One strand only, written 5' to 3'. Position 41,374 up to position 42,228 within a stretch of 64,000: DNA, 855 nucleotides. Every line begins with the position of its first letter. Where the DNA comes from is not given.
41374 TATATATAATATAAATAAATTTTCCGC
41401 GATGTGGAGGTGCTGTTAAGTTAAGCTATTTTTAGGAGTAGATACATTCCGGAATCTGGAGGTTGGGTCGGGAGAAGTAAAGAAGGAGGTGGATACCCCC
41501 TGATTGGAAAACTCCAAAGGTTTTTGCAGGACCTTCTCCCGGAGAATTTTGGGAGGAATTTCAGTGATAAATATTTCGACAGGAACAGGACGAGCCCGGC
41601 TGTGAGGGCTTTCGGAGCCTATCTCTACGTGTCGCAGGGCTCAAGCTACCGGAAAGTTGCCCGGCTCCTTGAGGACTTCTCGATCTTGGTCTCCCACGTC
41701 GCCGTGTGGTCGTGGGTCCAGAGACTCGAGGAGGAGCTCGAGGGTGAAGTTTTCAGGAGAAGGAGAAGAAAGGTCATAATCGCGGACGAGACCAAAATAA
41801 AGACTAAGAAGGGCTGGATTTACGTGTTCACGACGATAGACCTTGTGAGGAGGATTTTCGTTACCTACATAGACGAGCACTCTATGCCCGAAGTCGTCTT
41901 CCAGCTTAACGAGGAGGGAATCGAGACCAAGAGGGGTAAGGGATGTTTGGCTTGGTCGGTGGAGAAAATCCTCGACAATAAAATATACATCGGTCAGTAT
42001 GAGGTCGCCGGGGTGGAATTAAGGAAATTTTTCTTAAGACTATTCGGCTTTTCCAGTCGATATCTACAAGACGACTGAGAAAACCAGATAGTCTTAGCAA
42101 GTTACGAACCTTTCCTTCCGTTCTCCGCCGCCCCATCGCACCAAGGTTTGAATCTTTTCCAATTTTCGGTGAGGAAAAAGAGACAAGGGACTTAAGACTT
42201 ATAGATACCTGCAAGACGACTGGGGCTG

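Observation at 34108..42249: Two nested pairs of long palindromic sites at the island borders, with a reciprocal arm swap resembling attP x attB products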

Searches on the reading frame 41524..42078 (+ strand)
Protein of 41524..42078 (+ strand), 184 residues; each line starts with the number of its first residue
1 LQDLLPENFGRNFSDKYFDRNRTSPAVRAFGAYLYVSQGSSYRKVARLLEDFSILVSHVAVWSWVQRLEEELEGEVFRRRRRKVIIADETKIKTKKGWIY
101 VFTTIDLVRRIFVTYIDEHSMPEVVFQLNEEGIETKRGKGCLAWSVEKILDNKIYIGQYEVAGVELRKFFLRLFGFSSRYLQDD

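Call 13: search_protein_families(library=pfam, proteins=[window:41524-42078:+], max_evalue=0.01)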
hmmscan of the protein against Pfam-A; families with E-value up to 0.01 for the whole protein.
window:41524-42078:+ (184 aa): 3 families
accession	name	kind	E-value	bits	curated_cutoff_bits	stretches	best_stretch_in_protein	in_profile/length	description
PF07508.19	Recombinase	-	1.1e-11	45.3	21.1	1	105-164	4-63/102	Recombinase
PF00665.32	rve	-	0.0033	18.1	32.6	0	82-128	5-54/102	Integrase core domain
PF00126.33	HTH_1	-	0.0043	17.4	26.6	0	56-85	25-54/60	Bacterial regulatory helix-turn-helix protein, lysR family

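Call 20: find_homologous_proteins(query=window:41524-42078:+, max_evalue=0.001)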
Query window:41524-42078:+ (184 aa): 3 proteins with E <= 0.001 among 130 candidates.
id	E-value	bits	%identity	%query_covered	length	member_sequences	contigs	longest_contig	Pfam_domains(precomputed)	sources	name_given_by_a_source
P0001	2.6e-97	342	99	86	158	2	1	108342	PF07508.20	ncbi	-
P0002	7.7e-38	148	67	58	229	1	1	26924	PF03050.21,PF00665.33,PF13610.13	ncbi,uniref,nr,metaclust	ncbi:hypothetical protein AKJ37_00565 [candidate division MSBL1 archaeon SCGC-AAA259I09]|uniref:DDE 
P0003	3.7e-35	139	58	63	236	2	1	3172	PF00665.33,PF13610.13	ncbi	ncbi:hypothetical protein AKJ45_03525, partial [candidate division MSBL1 archaeon SCGC-AAA261F19]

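Call 44: find_encoding_contigs(protein=P0001, flank=10000, max_places=3)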
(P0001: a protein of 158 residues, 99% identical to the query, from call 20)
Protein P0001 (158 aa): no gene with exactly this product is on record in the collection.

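Call 57: search_protein_families(library=ncbifam, proteins=[window:41524-42078:+], max_evalue=0.1)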
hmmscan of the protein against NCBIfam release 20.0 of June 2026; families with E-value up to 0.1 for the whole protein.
window:41524-42078:+ (184 aa): 9 families
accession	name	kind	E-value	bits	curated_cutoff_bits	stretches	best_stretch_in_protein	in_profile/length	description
NF033587.1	transpos_IS6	equivalog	1.2e-17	64.3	125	1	18-107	1-92/202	IS6 family transposase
NF033517.1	transpos_IS66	equivalog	1.6e-07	30.7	180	1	18-120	82-179/387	IS66 family transposase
NF047343.1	SCCmet_CcrB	equivalog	0.00034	19.4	900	1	101-162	178-239/542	cassette chromosome recombinase CcrB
NF033529.1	transpos_ISLre2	equivalog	0.00046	19.6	200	1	20-93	31-112/382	ISLre2 family transposase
NF033516.0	transpos_IS3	equivalog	0.00074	18.9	160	1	79-120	213-254/369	IS3 family transposase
NF008352.0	PRK11139.1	subfamily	0.0037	16.4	288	1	54-91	30-67/305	transcriptional regulator GcvA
NF047520.1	trans_act_CidR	equivalog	0.017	14.3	415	1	56-96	27-67/292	cidABC operon transcriptional activator CidR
NF008722.0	PRK11716.1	equivalog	0.031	13.3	246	1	54-90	25-61/293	HTH-type transcriptional activator IlvY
NF007491.0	PRK10086.1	equivalog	0.033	13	316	1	56-91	43-78/313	DNA-binding transcriptional regulator DsdC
